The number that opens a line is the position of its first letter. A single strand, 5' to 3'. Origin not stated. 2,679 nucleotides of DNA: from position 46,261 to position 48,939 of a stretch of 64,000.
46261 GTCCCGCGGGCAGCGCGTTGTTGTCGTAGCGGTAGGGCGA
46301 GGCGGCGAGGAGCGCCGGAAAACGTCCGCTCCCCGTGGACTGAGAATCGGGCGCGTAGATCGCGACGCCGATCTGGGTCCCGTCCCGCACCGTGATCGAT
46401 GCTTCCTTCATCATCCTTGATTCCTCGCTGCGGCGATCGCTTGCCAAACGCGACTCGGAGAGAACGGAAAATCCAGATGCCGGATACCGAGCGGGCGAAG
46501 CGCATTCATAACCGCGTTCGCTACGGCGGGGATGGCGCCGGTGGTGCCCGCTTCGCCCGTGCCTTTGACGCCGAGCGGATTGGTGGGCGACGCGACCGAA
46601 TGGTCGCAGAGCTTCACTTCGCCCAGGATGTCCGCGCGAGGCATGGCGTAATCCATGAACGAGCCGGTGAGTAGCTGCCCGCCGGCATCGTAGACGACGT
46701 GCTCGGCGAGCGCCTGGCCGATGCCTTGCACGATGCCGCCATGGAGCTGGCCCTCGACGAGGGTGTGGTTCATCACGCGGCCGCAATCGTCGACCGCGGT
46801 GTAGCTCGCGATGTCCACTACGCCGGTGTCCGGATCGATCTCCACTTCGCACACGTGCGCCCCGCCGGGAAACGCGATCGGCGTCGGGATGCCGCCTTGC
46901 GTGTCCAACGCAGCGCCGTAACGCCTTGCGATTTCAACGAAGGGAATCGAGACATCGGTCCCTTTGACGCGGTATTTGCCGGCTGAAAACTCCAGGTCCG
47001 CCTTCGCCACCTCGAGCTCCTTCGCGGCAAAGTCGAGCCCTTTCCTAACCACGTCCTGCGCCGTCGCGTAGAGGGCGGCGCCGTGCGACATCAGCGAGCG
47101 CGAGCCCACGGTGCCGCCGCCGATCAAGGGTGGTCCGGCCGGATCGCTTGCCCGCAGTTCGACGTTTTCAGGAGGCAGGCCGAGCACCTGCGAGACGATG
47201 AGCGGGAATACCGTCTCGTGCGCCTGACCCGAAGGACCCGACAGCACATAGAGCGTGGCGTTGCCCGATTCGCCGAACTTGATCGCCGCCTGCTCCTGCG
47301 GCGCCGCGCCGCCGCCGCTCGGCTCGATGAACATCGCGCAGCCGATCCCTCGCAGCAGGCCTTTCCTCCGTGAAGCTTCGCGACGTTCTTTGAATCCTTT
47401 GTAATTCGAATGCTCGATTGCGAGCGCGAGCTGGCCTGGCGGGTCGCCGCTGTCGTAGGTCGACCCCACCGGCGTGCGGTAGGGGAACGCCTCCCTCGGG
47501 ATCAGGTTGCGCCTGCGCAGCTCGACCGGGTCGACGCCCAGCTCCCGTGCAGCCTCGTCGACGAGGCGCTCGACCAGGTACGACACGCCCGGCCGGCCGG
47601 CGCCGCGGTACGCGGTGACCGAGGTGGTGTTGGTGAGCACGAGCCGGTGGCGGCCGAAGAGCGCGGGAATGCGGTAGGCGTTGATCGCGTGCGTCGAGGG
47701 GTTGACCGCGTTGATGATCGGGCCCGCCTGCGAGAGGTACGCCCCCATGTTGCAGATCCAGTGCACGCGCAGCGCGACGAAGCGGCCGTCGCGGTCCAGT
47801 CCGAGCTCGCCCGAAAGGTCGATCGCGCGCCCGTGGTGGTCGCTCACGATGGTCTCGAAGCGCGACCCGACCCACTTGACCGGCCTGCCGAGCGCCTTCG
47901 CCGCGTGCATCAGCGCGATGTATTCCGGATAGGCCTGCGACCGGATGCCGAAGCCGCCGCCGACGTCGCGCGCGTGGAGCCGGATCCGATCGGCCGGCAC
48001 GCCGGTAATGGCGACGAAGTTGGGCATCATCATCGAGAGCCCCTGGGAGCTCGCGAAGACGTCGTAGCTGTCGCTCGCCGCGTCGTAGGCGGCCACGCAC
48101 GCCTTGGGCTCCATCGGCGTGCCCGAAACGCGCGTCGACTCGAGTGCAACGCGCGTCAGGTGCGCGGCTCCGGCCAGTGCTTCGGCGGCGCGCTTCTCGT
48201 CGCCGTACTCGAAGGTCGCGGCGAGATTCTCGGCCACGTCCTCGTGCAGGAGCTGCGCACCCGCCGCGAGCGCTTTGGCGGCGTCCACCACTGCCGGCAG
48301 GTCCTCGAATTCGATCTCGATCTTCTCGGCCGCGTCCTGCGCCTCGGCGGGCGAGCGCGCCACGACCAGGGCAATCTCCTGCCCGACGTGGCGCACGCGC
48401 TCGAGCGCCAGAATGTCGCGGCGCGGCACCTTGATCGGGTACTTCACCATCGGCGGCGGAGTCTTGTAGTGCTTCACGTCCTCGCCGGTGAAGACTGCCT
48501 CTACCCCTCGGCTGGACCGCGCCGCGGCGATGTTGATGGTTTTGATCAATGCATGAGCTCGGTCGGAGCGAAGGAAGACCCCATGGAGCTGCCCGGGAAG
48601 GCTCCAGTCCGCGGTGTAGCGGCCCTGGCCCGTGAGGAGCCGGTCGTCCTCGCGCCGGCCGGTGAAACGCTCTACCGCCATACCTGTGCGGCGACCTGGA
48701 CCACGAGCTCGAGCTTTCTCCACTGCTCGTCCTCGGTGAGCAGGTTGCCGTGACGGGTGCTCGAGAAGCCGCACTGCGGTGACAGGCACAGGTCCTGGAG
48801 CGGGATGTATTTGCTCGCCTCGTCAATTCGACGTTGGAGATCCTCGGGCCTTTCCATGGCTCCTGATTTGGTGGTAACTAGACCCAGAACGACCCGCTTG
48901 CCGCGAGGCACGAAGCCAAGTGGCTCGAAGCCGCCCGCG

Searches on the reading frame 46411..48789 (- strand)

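Call 68: search_protein_families(library=pfam, proteins=[window:46411-48789:-], max_evalue=0.00001)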
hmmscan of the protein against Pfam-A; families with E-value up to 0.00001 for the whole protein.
window:46411-48789:- (792 aa): 3 families
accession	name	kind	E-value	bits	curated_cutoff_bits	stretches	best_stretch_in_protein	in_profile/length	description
PF02738.23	MoCoBD_1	-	7.8e-71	238.5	27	1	181-429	1-244/244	Molybdopterin cofactor-binding domain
PF20256.3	MoCoBD_2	-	1.7e-67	228.3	27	1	458-720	3-280/283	Molybdopterin cofactor-binding domain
PF01315.27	Ald_Xan_dh_C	-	1.2e-26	93.6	31.3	1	53-165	1-110/110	Aldehyde oxidase and xanthine dehydrogenase, a/b hammerhead domain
